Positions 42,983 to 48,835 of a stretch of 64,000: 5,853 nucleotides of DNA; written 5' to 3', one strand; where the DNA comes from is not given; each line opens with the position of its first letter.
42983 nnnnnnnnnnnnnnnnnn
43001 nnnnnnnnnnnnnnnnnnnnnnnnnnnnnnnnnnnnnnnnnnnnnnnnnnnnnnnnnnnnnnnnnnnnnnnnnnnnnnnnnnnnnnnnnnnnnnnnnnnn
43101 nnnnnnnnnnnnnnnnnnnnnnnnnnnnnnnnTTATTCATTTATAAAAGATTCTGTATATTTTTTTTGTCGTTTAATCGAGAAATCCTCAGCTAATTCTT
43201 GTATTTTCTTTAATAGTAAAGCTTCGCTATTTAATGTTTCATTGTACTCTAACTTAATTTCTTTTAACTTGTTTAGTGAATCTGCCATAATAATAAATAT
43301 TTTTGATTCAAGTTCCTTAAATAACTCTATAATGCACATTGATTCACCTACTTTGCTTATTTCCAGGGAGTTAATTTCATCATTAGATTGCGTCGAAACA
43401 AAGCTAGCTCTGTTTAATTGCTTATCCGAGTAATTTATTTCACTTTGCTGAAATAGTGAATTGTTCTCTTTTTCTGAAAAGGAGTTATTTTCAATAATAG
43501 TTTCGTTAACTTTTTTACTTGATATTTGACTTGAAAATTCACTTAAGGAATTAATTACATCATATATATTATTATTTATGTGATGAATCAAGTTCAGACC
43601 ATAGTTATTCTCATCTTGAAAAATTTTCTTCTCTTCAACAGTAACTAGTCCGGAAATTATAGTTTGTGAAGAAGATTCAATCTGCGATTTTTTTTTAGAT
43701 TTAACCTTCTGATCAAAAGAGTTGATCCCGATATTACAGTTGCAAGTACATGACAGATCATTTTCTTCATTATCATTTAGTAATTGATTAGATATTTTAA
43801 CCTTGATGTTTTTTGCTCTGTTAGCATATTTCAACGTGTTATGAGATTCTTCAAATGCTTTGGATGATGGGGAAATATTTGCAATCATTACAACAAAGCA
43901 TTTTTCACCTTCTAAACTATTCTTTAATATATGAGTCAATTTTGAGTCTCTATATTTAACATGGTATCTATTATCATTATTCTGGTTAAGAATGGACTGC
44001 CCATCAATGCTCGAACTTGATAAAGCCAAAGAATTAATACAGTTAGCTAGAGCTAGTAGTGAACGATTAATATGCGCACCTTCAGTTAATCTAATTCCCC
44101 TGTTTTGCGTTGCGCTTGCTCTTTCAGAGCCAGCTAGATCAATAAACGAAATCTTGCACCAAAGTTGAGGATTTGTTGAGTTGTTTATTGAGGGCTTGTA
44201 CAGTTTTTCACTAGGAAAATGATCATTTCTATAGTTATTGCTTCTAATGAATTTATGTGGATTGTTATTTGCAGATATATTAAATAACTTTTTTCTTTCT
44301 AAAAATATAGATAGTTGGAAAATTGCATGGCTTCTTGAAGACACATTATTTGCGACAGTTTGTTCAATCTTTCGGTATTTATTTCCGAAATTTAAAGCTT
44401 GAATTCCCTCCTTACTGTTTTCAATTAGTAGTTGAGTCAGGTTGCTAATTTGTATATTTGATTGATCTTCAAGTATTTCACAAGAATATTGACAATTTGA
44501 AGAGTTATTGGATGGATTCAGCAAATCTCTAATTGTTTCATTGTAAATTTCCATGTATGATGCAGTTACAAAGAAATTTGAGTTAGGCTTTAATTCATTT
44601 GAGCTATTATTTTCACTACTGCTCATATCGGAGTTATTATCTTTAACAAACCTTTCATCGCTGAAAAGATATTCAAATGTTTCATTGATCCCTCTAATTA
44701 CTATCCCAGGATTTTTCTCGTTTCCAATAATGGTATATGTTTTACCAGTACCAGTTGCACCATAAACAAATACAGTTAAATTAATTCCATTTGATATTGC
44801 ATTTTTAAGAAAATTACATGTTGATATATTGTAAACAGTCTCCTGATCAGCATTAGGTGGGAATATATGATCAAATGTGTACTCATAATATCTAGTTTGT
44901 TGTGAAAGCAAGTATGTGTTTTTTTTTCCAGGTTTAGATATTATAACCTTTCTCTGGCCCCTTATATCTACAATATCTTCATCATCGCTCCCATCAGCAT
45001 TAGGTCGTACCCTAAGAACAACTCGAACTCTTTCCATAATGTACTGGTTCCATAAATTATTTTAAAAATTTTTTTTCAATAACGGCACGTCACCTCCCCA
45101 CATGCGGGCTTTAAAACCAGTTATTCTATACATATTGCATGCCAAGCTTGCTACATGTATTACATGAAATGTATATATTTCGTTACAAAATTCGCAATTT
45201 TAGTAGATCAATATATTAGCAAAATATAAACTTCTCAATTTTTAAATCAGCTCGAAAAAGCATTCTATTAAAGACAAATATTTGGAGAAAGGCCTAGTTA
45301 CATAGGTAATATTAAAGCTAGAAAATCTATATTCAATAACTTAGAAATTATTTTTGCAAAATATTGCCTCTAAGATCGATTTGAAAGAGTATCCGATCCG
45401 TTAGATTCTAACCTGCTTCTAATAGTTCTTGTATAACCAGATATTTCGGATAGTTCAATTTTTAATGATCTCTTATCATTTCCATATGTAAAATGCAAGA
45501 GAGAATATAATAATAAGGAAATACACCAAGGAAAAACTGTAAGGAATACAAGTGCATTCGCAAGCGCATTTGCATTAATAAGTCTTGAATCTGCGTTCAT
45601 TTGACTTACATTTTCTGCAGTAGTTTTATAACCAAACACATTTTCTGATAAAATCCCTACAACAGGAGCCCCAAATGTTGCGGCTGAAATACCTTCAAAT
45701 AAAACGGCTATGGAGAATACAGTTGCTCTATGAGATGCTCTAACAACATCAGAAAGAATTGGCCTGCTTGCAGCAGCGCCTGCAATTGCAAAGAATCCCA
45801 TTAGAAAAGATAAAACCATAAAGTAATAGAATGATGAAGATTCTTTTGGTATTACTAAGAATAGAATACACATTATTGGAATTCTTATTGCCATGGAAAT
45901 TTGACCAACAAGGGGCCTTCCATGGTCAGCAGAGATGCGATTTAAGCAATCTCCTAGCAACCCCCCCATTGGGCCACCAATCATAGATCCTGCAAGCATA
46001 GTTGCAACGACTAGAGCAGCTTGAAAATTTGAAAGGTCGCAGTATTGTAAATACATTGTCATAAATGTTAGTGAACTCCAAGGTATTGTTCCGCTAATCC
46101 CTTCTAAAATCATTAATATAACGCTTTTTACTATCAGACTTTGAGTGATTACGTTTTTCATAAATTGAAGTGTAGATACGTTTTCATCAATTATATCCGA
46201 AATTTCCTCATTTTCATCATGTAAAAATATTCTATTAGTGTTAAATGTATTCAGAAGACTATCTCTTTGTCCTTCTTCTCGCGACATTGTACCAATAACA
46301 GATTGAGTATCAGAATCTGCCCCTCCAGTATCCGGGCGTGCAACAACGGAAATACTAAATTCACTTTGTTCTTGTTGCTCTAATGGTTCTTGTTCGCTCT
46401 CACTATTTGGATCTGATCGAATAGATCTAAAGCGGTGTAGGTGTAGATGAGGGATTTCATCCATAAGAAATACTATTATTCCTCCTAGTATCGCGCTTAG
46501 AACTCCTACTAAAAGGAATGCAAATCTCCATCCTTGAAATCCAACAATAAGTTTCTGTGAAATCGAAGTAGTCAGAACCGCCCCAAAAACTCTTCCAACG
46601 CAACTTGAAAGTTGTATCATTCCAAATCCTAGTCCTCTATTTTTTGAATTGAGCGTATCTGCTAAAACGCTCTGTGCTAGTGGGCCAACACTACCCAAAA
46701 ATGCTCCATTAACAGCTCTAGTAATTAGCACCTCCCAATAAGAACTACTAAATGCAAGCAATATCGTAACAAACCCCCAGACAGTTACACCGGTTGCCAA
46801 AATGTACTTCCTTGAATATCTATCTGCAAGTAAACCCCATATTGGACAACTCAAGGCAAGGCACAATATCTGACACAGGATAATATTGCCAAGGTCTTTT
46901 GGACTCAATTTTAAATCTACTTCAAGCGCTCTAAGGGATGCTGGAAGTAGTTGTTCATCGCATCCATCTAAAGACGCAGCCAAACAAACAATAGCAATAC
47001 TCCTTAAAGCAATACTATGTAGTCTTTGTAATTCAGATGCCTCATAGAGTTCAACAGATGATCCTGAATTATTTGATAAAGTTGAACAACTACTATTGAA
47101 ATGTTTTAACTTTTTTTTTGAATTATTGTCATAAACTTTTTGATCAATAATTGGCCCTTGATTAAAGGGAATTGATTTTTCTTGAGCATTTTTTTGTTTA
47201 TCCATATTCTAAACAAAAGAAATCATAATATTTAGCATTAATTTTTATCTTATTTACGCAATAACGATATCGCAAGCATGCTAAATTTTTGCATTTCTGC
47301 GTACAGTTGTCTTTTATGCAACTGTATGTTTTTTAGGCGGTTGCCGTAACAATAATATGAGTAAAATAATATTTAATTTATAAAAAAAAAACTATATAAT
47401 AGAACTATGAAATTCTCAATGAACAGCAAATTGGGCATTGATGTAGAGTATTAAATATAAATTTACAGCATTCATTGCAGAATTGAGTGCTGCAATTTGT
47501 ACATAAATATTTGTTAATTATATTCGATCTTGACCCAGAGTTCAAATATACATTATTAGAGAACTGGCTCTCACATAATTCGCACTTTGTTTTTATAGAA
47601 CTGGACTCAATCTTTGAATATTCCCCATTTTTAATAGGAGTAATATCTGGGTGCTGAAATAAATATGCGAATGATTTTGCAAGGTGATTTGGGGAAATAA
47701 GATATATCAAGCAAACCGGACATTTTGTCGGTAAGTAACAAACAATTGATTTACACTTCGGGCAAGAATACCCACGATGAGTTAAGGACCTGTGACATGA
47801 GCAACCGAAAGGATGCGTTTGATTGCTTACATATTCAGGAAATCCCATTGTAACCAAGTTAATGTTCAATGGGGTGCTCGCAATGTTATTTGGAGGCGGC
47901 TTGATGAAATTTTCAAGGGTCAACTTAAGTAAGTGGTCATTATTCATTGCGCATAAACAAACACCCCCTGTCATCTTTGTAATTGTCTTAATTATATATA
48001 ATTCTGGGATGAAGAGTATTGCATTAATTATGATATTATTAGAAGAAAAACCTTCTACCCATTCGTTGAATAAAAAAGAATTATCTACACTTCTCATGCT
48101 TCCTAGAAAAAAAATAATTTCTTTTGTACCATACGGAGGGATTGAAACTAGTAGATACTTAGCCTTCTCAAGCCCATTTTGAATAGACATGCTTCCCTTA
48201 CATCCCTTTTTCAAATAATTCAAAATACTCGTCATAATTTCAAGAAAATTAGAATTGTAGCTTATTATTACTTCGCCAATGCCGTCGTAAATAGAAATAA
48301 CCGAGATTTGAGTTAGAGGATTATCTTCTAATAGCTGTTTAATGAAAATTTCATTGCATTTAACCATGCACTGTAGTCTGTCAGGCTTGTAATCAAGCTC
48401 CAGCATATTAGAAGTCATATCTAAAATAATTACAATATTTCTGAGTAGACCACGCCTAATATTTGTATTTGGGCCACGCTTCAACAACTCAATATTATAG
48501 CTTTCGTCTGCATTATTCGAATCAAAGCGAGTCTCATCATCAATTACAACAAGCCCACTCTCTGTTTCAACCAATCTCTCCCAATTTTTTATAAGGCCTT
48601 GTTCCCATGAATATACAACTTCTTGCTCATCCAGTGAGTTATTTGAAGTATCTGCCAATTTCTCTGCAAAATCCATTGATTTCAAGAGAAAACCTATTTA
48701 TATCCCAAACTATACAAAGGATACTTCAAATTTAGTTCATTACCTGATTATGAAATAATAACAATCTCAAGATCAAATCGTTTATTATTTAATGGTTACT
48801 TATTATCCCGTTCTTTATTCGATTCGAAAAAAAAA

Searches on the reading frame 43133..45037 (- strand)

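Call 48: search_protein_families(library=pfam, proteins=[window:43133-45037:-], max_evalue=0.001)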
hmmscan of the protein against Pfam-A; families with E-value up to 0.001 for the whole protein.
window:43133-45037:- (634 aa): 2 families
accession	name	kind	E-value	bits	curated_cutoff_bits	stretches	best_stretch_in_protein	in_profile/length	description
PF00225.29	Kinesin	-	3.8e-84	282.9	29.3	1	9-411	1-327/327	Kinesin motor domain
PF16796.11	Microtub_bd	-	8.6e-15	55.4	27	1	4-173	22-155/155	Microtubule binding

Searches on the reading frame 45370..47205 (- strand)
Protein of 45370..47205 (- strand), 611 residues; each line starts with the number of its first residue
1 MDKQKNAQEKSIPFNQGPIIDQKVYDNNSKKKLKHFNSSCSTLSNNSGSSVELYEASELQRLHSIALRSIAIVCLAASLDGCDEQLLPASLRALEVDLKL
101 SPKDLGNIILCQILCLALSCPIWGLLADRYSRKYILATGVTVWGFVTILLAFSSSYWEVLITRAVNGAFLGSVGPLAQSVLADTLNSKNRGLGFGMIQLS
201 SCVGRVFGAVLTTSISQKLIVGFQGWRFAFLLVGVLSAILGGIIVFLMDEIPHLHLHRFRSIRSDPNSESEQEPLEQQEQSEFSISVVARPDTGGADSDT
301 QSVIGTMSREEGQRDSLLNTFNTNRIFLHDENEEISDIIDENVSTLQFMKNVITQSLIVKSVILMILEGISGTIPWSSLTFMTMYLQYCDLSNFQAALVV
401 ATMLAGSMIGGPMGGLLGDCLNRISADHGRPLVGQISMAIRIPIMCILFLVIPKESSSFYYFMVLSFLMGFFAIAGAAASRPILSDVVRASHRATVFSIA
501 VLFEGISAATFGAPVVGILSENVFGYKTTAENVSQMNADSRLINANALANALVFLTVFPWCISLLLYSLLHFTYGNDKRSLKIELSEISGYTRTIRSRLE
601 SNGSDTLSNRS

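Call 48: search_protein_families(library=pfam, proteins=[window:45370-47205:-], max_evalue=0.001)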
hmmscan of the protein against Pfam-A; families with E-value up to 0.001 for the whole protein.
window:45370-47205:- (611 aa): 3 families
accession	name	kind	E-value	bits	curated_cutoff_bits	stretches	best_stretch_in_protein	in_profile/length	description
PF07690.21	MFS_1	-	6e-39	134.4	33.4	2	74-420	2-264/347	Major Facilitator Superfamily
PF00083.30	Sugar_tr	-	5.1e-14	52.4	22.3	1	101-253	44-196/452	Sugar (and other) transporter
PF12832.13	MFS_1_like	-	5.9e-13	49.1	25.2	1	98-269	29-192/373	MFS_1 like family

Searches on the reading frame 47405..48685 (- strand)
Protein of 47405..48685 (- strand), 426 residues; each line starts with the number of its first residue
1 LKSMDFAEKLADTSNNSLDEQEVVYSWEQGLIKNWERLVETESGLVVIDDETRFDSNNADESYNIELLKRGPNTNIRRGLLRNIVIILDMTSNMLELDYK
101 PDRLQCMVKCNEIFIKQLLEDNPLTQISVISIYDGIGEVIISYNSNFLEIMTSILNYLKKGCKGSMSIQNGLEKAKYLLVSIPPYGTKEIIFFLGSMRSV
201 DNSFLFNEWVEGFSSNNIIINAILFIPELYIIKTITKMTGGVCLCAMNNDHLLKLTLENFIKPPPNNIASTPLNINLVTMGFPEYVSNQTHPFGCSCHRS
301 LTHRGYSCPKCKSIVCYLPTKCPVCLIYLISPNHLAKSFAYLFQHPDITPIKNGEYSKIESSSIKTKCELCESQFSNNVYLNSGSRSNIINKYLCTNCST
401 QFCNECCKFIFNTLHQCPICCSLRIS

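Call 48: search_protein_families(library=pfam, proteins=[window:47405-48685:-], max_evalue=0.001)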
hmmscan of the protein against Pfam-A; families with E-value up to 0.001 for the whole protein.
window:47405-48685:- (426 aa): 2 families
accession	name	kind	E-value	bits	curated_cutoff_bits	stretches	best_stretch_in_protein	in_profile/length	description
PF04056.20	Ssl1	-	1.7e-32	113.3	27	1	87-283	1-193/193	Ssl1-like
PF13519.12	VWA_2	-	2.2e-07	31.9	27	1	84-193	1-103/107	von Willebrand factor type A domain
